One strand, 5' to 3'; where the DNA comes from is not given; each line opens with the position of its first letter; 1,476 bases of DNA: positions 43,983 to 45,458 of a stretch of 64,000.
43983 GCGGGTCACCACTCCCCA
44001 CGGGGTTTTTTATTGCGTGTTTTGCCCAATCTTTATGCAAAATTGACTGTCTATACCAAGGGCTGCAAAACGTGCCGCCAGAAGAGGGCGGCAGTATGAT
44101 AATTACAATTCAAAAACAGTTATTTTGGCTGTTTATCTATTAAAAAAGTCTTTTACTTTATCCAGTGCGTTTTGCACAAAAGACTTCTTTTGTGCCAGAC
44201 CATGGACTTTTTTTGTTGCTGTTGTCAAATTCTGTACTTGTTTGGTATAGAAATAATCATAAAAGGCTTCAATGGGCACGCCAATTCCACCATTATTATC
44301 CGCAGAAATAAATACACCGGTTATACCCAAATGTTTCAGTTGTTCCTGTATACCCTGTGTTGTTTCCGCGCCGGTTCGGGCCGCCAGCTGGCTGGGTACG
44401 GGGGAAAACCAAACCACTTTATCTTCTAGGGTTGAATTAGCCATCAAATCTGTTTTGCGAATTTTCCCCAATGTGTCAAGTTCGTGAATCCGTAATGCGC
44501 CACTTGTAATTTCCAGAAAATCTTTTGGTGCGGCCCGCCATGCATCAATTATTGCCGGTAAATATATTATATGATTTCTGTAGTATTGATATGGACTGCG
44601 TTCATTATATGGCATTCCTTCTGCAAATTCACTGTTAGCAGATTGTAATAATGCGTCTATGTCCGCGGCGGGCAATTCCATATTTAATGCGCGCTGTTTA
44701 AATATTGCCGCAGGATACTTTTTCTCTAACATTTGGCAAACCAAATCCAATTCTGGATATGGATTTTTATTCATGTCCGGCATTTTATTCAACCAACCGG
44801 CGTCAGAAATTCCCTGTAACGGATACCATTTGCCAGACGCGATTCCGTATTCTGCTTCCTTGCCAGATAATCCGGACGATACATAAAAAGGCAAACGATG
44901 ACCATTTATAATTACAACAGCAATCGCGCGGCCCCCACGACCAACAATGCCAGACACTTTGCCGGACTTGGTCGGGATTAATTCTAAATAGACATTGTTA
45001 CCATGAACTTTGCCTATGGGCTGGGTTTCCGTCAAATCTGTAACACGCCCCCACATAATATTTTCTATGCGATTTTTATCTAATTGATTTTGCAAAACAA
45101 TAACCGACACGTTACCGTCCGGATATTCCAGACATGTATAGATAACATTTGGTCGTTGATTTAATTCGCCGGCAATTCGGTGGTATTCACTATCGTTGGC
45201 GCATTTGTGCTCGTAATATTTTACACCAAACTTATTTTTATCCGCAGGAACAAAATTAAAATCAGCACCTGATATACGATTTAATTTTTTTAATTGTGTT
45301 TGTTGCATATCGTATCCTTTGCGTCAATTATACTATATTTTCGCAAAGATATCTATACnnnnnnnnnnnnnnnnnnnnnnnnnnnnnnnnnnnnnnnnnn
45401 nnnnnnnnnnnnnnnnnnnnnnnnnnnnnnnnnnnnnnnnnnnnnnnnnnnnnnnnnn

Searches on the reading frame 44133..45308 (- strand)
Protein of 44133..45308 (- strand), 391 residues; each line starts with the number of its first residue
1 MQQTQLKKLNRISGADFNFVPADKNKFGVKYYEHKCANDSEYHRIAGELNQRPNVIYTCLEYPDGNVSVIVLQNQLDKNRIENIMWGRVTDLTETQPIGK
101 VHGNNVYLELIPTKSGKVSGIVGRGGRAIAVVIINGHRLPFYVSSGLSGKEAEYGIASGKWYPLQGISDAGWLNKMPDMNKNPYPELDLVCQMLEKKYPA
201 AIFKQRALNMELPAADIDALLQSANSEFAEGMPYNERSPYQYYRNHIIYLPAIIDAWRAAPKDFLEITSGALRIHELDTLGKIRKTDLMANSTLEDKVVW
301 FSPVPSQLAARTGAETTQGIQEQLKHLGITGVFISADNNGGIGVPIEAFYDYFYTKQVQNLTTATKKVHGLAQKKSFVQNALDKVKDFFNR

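Call 6: search_protein_families(library=pfam, proteins=[window:44133-45308:-], max_evalue=0.01)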
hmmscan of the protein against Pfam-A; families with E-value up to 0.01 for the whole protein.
window:44133-45308:- (391 aa): 0 families

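Call 9: find_encoding_contigs(protein=window:44133-45308:-, flank=10000, max_places=6)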
Protein window:44133-45308:- (391 aa): 5 contigs read that carry it; 3 places shown.
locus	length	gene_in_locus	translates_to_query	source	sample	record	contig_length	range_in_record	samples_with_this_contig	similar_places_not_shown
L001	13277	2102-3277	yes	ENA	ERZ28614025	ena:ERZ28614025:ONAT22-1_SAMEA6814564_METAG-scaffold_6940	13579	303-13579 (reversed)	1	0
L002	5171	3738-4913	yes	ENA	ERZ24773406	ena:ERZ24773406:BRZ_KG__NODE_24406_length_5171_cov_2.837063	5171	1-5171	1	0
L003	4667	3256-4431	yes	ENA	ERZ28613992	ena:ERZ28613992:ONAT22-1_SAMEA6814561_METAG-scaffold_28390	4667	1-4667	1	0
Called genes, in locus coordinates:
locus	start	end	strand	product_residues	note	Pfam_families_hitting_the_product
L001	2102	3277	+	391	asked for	-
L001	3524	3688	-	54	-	-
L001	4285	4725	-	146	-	-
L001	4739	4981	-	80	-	-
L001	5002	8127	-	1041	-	PF04313:HSDR_N, PF00270:DEAD, PF04851:ResIII, PF18766:SWI2_SNF2, PF22679:T1R_D3-like, PF12008:EcoR124_C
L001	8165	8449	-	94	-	-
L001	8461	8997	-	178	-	PF01420:Methylase_S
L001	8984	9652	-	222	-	PF01420:Methylase_S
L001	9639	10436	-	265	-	-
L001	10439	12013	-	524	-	PF12161:HsdM_N, PF02384:N6_Mtase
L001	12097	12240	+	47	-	-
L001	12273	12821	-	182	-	-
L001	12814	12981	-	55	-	-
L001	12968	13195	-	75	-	-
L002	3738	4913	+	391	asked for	-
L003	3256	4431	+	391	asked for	-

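Call 17: find_homologous_proteins(query=window:44133-45308:-)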
Query window:44133-45308:- (391 aa): 40 proteins with E <= 0.001 among 3627 candidates.
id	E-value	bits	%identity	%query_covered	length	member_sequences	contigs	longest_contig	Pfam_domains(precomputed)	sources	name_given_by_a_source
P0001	1.7e-265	898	100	100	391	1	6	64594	-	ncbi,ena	-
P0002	2.3e-213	726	80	100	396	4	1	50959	-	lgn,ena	-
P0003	1.2e-203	694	77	100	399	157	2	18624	-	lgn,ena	-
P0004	1.6e-190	651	96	77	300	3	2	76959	-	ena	-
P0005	4.9e-177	607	67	99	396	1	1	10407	-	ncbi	-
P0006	5.1e-171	587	65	99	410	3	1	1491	-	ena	-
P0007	3.2e-167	574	64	99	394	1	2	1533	-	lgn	-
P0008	2.6e-166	571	64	99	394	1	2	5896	-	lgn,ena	-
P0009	3.0e-166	571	64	99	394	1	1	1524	-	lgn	-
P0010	5.0e-166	570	63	99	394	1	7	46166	-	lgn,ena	-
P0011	8.2e-166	570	64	99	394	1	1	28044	-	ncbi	-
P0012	1.5e-165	569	63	99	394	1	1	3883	-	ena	-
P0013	3.0e-165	568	63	100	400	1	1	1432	-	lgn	-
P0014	4.9e-165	567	63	99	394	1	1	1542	-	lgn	-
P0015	6.6e-165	567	63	99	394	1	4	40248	-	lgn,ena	-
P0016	9.1e-165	566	63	99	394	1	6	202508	-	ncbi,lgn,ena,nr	ncbi:MAG: hypothetical protein IJN91_04240 [Alphaproteobacteria bacterium]|nr:hypothetical protein [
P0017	3.5e-160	551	60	100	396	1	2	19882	-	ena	-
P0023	2.1e-118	414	50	99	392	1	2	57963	-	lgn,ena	-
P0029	4.1e-111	390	46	99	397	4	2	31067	-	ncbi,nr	ncbi:MAG: hypothetical protein MJ165_01170 [Alphaproteobacteria bacterium]|nr:hypothetical protein [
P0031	5.4e-107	376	50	94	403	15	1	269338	-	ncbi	-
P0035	2.0e-89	318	46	88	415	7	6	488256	-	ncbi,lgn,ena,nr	ncbi:MAG: hypothetical protein J6R52_04450 [Alphaproteobacteria bacterium]|nr:hypothetical protein [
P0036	2.9e-88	314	48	84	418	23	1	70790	-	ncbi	-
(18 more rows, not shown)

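Call 18: find_encoding_contigs(protein=P0016, flank=10000, max_places=2)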
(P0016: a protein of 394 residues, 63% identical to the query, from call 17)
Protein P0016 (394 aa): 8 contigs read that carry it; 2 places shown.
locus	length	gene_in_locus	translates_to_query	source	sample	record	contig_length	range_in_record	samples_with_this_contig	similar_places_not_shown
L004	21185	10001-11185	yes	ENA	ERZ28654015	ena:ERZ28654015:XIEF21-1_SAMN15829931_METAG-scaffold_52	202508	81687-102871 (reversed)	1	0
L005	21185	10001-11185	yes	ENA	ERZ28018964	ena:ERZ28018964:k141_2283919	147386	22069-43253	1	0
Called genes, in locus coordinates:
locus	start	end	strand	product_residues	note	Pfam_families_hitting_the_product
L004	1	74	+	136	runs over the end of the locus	-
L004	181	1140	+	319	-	-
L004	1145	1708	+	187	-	-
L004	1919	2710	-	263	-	PF01636:APH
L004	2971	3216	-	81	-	-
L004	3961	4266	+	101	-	-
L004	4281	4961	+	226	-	PF05656:DUF805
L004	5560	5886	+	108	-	-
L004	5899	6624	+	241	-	-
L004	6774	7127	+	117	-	-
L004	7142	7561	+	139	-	-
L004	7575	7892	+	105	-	-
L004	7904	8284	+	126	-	-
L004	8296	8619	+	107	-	-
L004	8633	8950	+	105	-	-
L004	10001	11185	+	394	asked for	-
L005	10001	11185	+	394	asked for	-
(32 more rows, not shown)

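Call 19: find_encoding_contigs(protein=P0035, flank=10000, max_places=2)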
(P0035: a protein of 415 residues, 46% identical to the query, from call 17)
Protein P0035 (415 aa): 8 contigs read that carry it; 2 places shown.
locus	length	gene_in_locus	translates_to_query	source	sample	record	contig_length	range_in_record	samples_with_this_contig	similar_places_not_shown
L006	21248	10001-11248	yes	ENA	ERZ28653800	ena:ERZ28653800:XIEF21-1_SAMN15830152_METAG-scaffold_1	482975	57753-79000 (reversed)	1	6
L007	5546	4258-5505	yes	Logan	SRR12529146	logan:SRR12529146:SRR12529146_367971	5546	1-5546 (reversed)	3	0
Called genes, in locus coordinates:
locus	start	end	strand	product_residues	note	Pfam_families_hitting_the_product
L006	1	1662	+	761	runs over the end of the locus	PF08478:POTRA_1 (weak), PF07244:POTRA, PF01103:Omp85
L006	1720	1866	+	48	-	-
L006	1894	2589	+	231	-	PF04335:VirB8 (weak)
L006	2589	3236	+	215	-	-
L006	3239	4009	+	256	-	-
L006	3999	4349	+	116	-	PF08378:NERD (weak), PF02021:UPF0102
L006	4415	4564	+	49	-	PF13978:DUF4223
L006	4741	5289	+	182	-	PF13328:HD_4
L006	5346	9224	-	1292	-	-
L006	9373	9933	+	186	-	PF00186:DHFR_1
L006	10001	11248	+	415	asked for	-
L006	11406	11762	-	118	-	PF00719:Pyrophosphatase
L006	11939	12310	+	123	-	-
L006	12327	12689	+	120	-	-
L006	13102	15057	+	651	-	PF11074:DUF2779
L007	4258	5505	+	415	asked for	-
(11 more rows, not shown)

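Call 20: find_encoding_contigs(protein=P0002, flank=10000, max_places=2)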
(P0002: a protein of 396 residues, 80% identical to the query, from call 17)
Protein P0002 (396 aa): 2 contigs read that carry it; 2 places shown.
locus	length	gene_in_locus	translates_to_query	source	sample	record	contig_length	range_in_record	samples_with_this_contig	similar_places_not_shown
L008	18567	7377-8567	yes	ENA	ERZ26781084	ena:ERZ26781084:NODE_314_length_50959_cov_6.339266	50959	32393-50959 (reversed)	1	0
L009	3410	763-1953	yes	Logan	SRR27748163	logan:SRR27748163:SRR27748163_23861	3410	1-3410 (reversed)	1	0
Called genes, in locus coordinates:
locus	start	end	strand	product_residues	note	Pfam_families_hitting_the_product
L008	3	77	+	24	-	?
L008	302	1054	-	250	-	-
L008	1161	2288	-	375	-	PF03783:CsgG (weak)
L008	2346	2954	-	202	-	PF13036:LpoB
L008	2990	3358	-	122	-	PF07233:DUF1425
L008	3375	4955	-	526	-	-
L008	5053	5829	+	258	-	PF01026:TatD_DNase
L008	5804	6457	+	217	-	PF00899:ThiF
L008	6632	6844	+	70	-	PF04070:DUF378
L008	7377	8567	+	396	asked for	-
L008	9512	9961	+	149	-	-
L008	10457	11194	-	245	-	PF03575:Peptidase_S51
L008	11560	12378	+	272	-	PF00106:adh_short, PF13561:adh_short_C2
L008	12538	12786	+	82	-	-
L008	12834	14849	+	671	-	PF22745:Nlig-Ia, PF01653:DNA_ligase_aden, PF03120:OB_DNA_ligase, PF03119:DNA_ligase_ZBD, PF14520:HHH_5 (faint), PF12826:HHH_2, PF00533:BRCT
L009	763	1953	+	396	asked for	-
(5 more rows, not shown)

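Call 37: search_solved_structures(query=A1, max_evalue=1)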
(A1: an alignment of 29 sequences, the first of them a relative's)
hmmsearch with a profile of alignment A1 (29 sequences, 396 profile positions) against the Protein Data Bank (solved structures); distinct sequences matched with E-value up to 1: 2.
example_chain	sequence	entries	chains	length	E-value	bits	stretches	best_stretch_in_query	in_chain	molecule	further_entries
2fe5_A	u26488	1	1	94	0.43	12.8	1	245-303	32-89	Presynaptic protein SAP102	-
8v2d_J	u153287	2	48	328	0.59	12.4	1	251-327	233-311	O43_129 component A | O43_129_+4 component A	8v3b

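Call 38: search_protein_families(library=phrogs, proteins=[window:44133-45308:-], max_evalue=0.01)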
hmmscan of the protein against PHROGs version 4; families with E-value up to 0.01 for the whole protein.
window:44133-45308:- (391 aa): 1 family
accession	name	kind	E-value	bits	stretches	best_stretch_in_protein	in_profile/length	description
phrog_32390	-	unknown function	0.0011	17.2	1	123-195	1703-1771/1957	-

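Call 42: predict_structure(alignment_id=A1)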
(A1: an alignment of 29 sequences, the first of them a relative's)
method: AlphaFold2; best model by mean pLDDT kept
length: 391 residues; sequences in the alignment: 29
mean_pLDDT: 89.2   pTM: 0.86
mean pLDDT of the five models: 89.2, 87.9, 87.4, 87.1, 85.9
residues with pLDDT >= 90: 277; 70-90: 79; 50-70: 32; < 50: 3
segments of 3 or more residues with pLDDT < 50: none
pLDDT, mean of each block of 10 residues (from residue 1): 95 97 94 96 97 94 92 97 94 94 96 96 94 97 81 74 93 86 91 97 95 96 95 83 92 94 92 94 92 92 78 88 92 72 93 91 80 54 56 44
secondary structure, 60 per line:
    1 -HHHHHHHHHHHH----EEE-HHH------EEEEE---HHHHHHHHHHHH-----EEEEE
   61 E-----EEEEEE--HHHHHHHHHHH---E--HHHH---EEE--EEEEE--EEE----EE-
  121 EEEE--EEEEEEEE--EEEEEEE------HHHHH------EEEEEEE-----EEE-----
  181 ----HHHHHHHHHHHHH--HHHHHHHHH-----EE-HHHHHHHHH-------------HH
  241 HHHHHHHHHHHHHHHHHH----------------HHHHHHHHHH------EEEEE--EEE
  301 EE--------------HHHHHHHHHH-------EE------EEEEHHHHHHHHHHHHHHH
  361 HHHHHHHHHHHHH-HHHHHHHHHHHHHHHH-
elements in order: H2-13 E18-20 E31-35 H39-50 E56-61 E67-72 H75-85 H92-95 E99-101 E104-108 E111-113 E121-124 E127-134 E137-143 H150-154 E161-167 E173-175 H185-197 H200-208 H217-225 H239-258 H275-284 E291-295 E298-302 H317-326 E342-345 H346-373 H375-390

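Call 46: fold_search(model_id=the predicted structure, library=pdb)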
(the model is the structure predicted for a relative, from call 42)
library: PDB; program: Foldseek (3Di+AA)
matches with E <= 10: 694; with E <= 0.001: 0
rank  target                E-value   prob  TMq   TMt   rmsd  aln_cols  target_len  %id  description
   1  6bwo_A                4.1e-02  0.21  0.09  0.20  16.2       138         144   13  LarC2, the C-terminal domain of a cyclometallase involved in the synthesis of the NPN cofactor of lactate racemase, ap (released 2018-06-20)
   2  1mow_A                5.4e-02  0.09  0.11  0.15  20.0       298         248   11  E-DreI (released 2002-11-29)
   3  5akm_F                6.4e-02  0.25  0.10  0.19  15.8       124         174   11  THE CRYSTAL STRUCTURE OF I-DMOI G20S IN COMPLEX WITH ITS TARGET DNA IN THE PRESENCE OF 2MM MG (released 2015-06-17)
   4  5o6i_A                6.7e-02  0.23  0.10  0.17  15.6       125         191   13  Structures and dynamics of mesophilic variants from the homing endonuclease I-DmoI (released 2017-12-06)
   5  2vs7_D                7.5e-02  0.21  0.10  0.17  15.6       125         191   14  The crystal structure of I-DmoI in complex with DNA and Ca (released 2008-11-11)
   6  4ut0_K                7.9e-02  0.30  0.11  0.20  15.6       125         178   10  THE CRYSTAL STRUCTURE OF I-DMOI IN COMPLEX WITH ITS TARGET DNA AT 10 DAYS INCUBATION IN 5MM MN (STATE 7) (released 2014-12-17)
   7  6hhv_B                9.4e-02  0.08  0.12  0.09  17.4       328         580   10  Structure of T. thermophilus AspRS in Complex with 5'-O-(N-(L-aspartyl)-sulfamoyl)N3-methyluridine (released 2019-12-18)
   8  5o6g_D                1.0e-01  0.14  0.10  0.17  16.7       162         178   12  Structures and dynamics of mesophilic variants from the homing endonuclease I-DmoI (released 2017-12-06)
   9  5ak9_J                1.1e-01  0.33  0.12  0.22  15.5       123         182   10  THE CRYSTAL STRUCTURE OF I-DMOI Q42AK120M IN COMPLEX WITH ITS TARGET DNA IN THE PRESENCE OF 2MM MN (released 2015-06-17)
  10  5ak9_A                1.1e-01  0.23  0.11  0.19  15.8       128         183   11  THE CRYSTAL STRUCTURE OF I-DMOI Q42AK120M IN COMPLEX WITH ITS TARGET DNA IN THE PRESENCE OF 2MM MN (released 2015-06-17)
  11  6bwq_B                1.1e-01  0.13  0.09  0.20  16.1       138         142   14  LarC2, the C-terminal domain of a cyclometallase involved in the synthesis of the NPN cofactor of lactate racemase, in (released 2018-06-20)
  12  5a0w_D                1.2e-01  0.18  0.10  0.18  15.6       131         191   12  THE CRYSTAL STRUCTURE OF I-DMOI E117A IN COMPLEX WITH ITS TARGET DNA AND IN THE PRESENCE OF 2MM MN (released 2016-05-11)
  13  4unc_G                1.3e-01  0.35  0.12  0.23  15.6       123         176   10  THE CRYSTAL STRUCTURE OF I-DMOI IN COMPLEX WITH ITS TARGET DNA AT 8 DAYS INCUBATION IN 5MM MN (STATE 6) (released 2014-12-17)
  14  4d6o_G                1.3e-01  0.23  0.11  0.20  15.5       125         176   11  THE CRYSTAL STRUCTURE OF I-DMOI IN COMPLEX WITH ITS TARGET DNA AT 1H INCUBATION IN 5MM MG (STATE 2) (released 2014-12-17)
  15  5akf_I                1.3e-01  0.18  0.10  0.18  15.5       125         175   12  THE CRYSTAL STRUCTURE OF I-DMOI Q42AK120M IN COMPLEX WITH ITS TARGET DNA NICKED IN THE CODING STRAND A AND IN THE PRES (released 2015-06-17)
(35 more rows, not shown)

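Call 57: find_encoding_contigs(protein=P0031, flank=10000, max_places=1)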
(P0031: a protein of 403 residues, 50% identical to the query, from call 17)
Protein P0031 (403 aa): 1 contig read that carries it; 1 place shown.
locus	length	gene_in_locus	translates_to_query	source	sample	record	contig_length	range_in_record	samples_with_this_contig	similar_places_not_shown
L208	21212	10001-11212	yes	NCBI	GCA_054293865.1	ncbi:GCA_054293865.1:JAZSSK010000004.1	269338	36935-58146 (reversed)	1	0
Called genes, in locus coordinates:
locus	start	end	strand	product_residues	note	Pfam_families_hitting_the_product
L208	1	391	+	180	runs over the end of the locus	PF13302:Acetyltransf_3, PF00583:Acetyltransf_1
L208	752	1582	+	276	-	-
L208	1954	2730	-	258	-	PF01909:NTP_transf_2 (faint), PF18765:Polbeta (weak)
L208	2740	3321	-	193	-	-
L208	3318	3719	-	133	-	-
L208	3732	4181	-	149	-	PF00376:MerR, PF13411:MerR_1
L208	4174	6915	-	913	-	PF00521:DNA_topoisoIV, PF03989:DNA_gyraseA_C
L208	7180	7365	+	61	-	PF00468:Ribosomal_L34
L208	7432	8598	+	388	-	PF00933:Glyco_hydro_3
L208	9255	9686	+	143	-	-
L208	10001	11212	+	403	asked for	-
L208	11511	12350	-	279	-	PF00535:Glycos_transf_2, PF10111:Glyco_tranf_2_2, PF13641:Glyco_tranf_2_3 (weak)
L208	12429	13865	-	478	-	-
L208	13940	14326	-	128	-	PF00719:Pyrophosphatase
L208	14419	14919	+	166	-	-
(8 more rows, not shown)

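Call 58: find_encoding_contigs(protein=P0023, flank=10000, max_places=1)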
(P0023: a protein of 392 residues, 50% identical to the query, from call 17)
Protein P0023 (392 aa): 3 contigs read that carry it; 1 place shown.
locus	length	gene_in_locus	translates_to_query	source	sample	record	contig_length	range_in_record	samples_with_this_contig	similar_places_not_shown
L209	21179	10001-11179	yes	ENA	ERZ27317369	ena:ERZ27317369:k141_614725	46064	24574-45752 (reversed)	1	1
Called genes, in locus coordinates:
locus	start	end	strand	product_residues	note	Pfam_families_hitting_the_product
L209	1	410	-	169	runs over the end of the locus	-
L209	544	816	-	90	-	PF00216:Bac_DNA_binding, PF18291:HU-HIG (weak)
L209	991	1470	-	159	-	-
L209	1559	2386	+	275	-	-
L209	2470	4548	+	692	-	PF01411:tRNA-synt_2c, PF07973:tRNA_SAD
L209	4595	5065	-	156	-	PF01668:SmpB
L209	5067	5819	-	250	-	PF01026:TatD_DNase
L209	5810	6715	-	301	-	PF13177:DNA_pol3_delta2, PF00004:AAA (weak)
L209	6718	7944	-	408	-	PF00768:Peptidase_S11, PF13354:Beta-lactamase2, PF07943:PBP5_C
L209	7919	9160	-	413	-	PF00919:UPF0004, PF04055:Radical_SAM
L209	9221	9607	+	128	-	PF01192:RNA_pol_Rpb6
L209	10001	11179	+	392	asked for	-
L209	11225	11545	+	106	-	-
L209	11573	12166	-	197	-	-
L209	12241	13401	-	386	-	PF00890:FAD_binding_2 (weak), PF01266:DAO (weak), PF03486:HI0933_like, PF07992:Pyr_redox_2, PF12831:FAD_oxidored, PF13738:Pyr_redox_3 (faint), PF22780:HI0933_like_1st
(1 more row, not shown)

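Call 59: find_encoding_contigs(protein=P0010, flank=10000, max_places=1)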
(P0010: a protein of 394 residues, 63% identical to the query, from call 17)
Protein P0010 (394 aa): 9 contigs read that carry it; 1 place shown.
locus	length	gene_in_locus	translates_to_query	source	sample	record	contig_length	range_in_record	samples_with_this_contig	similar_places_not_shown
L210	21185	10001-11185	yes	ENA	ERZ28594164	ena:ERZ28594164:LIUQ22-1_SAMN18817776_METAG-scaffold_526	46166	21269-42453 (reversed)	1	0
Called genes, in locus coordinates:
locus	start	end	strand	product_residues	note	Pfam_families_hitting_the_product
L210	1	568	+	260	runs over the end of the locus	-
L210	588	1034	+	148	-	-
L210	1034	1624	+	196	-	-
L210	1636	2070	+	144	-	-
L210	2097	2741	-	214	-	PF00717:Peptidase_S24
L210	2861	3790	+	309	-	-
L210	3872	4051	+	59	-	-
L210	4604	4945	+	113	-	-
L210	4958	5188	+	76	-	-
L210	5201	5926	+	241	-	-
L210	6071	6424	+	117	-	-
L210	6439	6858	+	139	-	-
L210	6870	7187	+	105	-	-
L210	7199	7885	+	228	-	-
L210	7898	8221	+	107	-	-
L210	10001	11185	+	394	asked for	-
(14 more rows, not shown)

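Call 77: search_protein_representatives(alignment_id=A1)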
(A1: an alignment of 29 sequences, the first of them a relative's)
Query: 29 sequences, 396 profile positions. Proteins with E-value up to 0.001 (for the whole library): 471; up to 1e-10: 121; up to 1e-30: 23. The best 150 are listed.
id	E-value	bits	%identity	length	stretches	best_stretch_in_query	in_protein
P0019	3.6e-182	622.3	-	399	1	1-395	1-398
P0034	1.7e-172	590.4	-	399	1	1-395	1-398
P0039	1.2e-127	442.7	-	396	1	1-395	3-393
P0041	2.1e-111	389.3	-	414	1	1-394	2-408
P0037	1.9e-106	373.0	-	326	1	87-392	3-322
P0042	4.9e-89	315.6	-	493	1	1-335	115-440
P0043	5.8e-86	305.5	-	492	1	2-384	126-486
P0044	8.1e-85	301.7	-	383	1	2-375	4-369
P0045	1.2e-83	297.9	-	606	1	1-330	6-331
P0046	7.8e-76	272.2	-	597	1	4-305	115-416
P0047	4.4e-71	256.5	-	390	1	2-269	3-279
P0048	3.5e-61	223.9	-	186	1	212-395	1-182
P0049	2.7e-54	201.2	-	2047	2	95-233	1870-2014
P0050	2.9e-49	184.7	-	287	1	9-233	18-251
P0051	4.8e-43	164.2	-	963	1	78-233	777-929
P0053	3.5e-39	151.5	-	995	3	94-243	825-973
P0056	7.2e-35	137.3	-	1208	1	98-232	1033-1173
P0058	4.4e-34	134.7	-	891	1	96-242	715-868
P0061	2.8e-27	112.3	-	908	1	54-232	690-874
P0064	1.1e-20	90.5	-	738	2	90-198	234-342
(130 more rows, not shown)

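Call 78: search_protein_families(library=pfam, proteins=[P0049, P0051, P0053, P0056, P0058, P0061, P0064, P0045, P0042], max_evalue=0.001)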
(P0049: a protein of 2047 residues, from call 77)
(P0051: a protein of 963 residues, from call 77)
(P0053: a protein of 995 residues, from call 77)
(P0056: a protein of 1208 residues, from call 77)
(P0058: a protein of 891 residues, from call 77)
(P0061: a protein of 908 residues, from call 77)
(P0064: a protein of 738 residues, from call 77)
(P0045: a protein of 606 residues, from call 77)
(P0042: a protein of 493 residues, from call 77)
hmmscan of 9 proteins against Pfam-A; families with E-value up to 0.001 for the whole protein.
P0049 (2047 aa): 0 families

P0051 (963 aa): 0 families

P0053 (995 aa): 0 families

P0056 (1208 aa): 0 families

P0058 (891 aa): 0 families

P0061 (908 aa): 0 families

P0064 (738 aa): 0 families

P0045 (606 aa): 0 families

P0042 (493 aa): 0 families

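Call 80: find_encoding_contigs(protein=P0005, flank=6000, max_places=1)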
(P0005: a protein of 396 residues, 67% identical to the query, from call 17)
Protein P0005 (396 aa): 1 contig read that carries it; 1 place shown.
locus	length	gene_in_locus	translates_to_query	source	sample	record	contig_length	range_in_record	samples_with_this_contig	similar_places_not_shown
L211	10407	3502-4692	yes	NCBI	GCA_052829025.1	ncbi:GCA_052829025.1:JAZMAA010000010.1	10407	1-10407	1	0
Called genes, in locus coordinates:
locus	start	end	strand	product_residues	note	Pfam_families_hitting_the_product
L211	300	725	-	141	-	PF04343:DUF488, PF22751:DUF488-N3a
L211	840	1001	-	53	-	-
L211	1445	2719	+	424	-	PF00012:HSP70, PF06723:MreB_Mbl (weak), PF00012:HSP70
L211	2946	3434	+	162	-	PF06414:Zeta_toxin (weak), PF13671:AAA_33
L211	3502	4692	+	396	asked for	-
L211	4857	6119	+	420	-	PF00817:IMS, PF11799:IMS_C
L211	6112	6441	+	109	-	-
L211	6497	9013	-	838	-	PF00580:UvrD-helicase, PF13086:AAA_11, PF13245:AAA_19, PF13604:AAA_30 (weak), PF01443:Viral_helicase1 (faint), PF13087:AAA_12, PF10881:DUF2726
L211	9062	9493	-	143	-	PF03747:ADP_ribosyl_GH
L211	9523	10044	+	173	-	-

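Call 81: find_encoding_contigs(protein=P0017, flank=6000, max_places=1)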
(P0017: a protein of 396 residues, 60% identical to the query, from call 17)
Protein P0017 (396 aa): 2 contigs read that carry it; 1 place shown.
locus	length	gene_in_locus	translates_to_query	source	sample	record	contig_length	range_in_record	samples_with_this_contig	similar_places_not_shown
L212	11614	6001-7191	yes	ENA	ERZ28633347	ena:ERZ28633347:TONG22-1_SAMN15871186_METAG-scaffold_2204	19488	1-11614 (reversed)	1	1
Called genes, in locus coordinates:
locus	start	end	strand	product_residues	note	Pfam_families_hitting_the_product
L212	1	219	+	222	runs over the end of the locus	-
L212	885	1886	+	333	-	PF01663:Phosphodiest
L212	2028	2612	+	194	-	PF13328:HD_4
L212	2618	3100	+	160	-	-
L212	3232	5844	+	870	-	PF00133:tRNA-synt_1, PF01406:tRNA-synt_1e (faint), PF09334:tRNA-synt_1g, PF13603:tRNA-synt_1_2 (faint), PF09334:tRNA-synt_1g (weak), PF08264:Anticodon_1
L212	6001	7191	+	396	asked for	-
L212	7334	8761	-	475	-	-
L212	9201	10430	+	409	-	PF03602:Cons_hypoth95 (faint), PF01555:N6_N4_Mtase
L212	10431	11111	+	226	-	-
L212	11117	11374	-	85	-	-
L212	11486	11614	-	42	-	?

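Call 82: find_encoding_contigs(protein=P0036, flank=6000, max_places=1)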
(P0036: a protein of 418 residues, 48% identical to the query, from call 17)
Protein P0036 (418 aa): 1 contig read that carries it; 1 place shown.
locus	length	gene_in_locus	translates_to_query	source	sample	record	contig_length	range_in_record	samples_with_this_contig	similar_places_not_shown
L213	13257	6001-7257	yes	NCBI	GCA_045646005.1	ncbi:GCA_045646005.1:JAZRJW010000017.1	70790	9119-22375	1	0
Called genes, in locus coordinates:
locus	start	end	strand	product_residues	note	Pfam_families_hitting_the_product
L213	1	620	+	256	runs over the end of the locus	-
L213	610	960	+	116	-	PF08378:NERD (weak), PF02021:UPF0102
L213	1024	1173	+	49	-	PF13978:DUF4223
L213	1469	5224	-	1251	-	-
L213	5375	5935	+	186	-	PF00186:DHFR_1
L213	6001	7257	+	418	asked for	-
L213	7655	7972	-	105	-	PF13560:HTH_31 (weak)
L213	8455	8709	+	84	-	PF12728:HTH_17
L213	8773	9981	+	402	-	PF13356:Arm-DNA-bind_3, PF00589:Phage_integrase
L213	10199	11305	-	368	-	PF02661:Fic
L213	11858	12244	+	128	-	PF00293:NUDIX, PF14815:NUDIX_4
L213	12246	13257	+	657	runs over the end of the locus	PF09848:SLFN-g3_helicase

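Call 83: find_encoding_contigs(protein=P0029, flank=6000, max_places=1)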
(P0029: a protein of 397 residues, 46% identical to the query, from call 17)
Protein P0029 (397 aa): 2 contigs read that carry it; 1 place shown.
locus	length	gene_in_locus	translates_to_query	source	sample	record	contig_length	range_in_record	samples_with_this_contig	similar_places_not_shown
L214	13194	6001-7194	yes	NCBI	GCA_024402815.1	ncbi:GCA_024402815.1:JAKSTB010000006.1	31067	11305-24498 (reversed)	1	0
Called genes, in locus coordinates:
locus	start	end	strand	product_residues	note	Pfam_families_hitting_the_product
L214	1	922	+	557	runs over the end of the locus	PF13412:HTH_24 (faint), PF01555:N6_N4_Mtase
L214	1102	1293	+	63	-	PF12728:HTH_17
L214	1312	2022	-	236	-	-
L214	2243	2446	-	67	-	-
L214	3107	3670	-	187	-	PF13302:Acetyltransf_3, PF00583:Acetyltransf_1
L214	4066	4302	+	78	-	-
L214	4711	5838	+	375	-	PF03572:Peptidase_S41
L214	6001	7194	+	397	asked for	-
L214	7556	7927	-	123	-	PF04993:TfoX_N (weak)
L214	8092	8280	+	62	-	-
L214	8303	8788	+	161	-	-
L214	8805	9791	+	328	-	-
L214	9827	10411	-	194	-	PF00293:NUDIX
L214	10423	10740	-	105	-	-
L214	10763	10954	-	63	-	-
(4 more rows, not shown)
